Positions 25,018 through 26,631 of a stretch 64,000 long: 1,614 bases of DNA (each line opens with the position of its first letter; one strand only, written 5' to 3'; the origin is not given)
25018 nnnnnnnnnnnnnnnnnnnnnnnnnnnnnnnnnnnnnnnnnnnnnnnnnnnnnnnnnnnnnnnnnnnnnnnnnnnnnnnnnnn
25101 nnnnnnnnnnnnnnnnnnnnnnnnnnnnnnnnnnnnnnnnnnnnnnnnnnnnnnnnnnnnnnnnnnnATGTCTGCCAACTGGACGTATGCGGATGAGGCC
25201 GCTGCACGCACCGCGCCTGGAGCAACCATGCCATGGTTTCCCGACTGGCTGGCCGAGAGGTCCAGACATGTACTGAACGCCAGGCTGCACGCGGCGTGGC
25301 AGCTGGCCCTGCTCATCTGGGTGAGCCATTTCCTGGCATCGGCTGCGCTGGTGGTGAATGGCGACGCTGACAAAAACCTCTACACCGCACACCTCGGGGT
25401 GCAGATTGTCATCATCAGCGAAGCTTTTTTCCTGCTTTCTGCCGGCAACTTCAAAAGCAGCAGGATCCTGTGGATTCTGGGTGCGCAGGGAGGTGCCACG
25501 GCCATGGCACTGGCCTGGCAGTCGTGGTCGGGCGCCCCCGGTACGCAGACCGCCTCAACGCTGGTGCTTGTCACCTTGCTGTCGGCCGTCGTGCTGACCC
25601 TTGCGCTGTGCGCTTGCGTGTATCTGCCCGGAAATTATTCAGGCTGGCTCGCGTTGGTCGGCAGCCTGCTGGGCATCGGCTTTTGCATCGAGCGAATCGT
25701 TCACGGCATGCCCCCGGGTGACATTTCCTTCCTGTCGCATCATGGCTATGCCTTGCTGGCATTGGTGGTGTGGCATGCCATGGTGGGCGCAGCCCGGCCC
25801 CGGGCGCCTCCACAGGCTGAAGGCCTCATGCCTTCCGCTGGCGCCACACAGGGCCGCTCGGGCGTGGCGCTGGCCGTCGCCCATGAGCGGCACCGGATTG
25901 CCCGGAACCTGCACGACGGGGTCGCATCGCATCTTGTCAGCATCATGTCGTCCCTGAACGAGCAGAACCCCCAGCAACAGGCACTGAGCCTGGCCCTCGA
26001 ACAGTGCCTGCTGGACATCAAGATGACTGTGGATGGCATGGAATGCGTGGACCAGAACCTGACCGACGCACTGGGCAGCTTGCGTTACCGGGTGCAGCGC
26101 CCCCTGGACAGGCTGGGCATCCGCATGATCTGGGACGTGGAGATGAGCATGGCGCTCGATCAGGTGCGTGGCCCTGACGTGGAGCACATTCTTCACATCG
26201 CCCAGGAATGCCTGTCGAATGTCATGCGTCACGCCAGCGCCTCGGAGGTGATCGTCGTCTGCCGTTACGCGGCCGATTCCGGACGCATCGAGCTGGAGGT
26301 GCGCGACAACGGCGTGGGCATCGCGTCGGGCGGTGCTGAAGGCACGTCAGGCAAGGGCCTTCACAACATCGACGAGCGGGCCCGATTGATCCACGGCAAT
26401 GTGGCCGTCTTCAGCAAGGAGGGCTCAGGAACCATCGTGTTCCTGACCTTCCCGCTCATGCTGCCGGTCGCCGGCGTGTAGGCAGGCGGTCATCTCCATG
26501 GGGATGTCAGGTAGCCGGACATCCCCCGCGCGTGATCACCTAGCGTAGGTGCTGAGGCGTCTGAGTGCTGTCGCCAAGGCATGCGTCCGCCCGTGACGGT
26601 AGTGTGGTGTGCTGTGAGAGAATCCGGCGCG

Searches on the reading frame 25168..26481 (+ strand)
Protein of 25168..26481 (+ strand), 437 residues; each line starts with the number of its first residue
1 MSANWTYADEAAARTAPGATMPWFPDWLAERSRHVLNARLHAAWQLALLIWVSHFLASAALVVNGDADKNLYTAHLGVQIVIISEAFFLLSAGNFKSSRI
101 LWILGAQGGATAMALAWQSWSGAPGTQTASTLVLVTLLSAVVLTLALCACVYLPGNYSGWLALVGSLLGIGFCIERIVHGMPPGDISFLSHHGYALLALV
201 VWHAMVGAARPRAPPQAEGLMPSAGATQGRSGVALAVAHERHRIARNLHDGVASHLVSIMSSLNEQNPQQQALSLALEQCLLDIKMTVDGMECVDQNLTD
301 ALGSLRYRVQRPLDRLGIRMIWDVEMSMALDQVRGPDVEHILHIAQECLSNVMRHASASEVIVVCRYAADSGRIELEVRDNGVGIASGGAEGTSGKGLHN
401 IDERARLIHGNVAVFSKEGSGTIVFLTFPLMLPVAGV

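Call 4: search_protein_families(library=pfam, proteins=[window:25168-26481:+], max_evalue=0.1)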
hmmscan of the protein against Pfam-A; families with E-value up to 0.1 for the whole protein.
window:25168-26481:+ (437 aa): 3 families
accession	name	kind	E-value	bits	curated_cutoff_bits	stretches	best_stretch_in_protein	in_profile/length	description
PF02518.31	HATPase_c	-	1.4e-11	45.3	26.4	1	337-430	2-109/111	Histidine kinase-, DNA gyrase B-, and HSP90-like ATPase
PF07730.19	HisKA_3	-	5.1e-05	24.2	24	1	240-260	1-21/68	Histidine kinase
PF13581.12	HATPase_c_2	-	7.9e-05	23.1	27.4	1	334-388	25-81/127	Histidine kinase-like ATPase domain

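Call 5: search_protein_families(library=ncbifam, proteins=[window:25168-26481:+], max_evalue=0.1)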
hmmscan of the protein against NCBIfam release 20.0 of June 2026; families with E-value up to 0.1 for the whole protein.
window:25168-26481:+ (437 aa): 18 families
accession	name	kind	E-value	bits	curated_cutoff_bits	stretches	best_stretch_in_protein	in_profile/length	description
NF052443.1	SensHisKinMctS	equivalog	1.3e-18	66.6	700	1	239-429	249-447/457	two-component system sensor histidine kinase MctS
NF007896.0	PRK10600.1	equivalog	2.2e-17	62.9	578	1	235-428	385-583/598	nitrate/nitrite two-component system sensor histidine kinase NarX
NF008184.0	PRK10935.1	equivalog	3.6e-17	62.2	553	1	234-430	357-559/565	nitrate/nitrite two-component system sensor histidine kinase NarQ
NF052531.1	Strep_LiaS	equivalog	3.7e-16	59.3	450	2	339-431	239-328/328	envelope stress sensor histidine kinase LiaS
NF008649.0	PRK11644.1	equivalog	2.7e-13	49.5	408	1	240-429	303-495/499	signal transduction histidine-protein kinase/phosphatase UhpB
NF047322.1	HK_morpho_MacS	equivalog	9.7e-11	41.4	300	1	235-429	177-367/367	MacS family sensor histidine kinase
NF047786.1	his_kin_MadS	equivalog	2.6e-10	40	500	1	236-426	226-431/434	MadS family sensor histidine kinase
NF041832.1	near_NosP_CTERM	subfamily_domain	5.4e-06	25.7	400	1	337-387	117-165/370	NahK/ErcS family hybrid sensor histidine kinase/response regulator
NF040691.1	MtrAB_MtrB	equivalog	0.00024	20.3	450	0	337-388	384-433/507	MtrAB system histidine kinase MtrB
NF046044.1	PnpS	equivalog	0.00056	19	400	0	309-387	258-331/390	two-component system histidine kinase PnpS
NF033092.0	HK_WalK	equivalog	0.0027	16.4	725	0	337-387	485-534/594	cell wall metabolism sensor histidine kinase WalK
NF047874.1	MASE3_PAS_HK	subfamily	0.0098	14.7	560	0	338-386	517-564/655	MASE3 domain-containing sensor histidine kinase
TIGR02966.1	phoR_proteo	equivalog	0.012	14.7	334.2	1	338-387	227-275/333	phosphate regulon sensor histidine kinase PhoR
TIGR01925.2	spIIAB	equivalog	0.013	15.4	135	1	337-386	34-85/137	anti-sigma F factor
NF041831.1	NO_HK_NahK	exception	0.024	12.6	1500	1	336-387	602-651/854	hybrid sensor histidine kinase/response regulator NahK/ErcS'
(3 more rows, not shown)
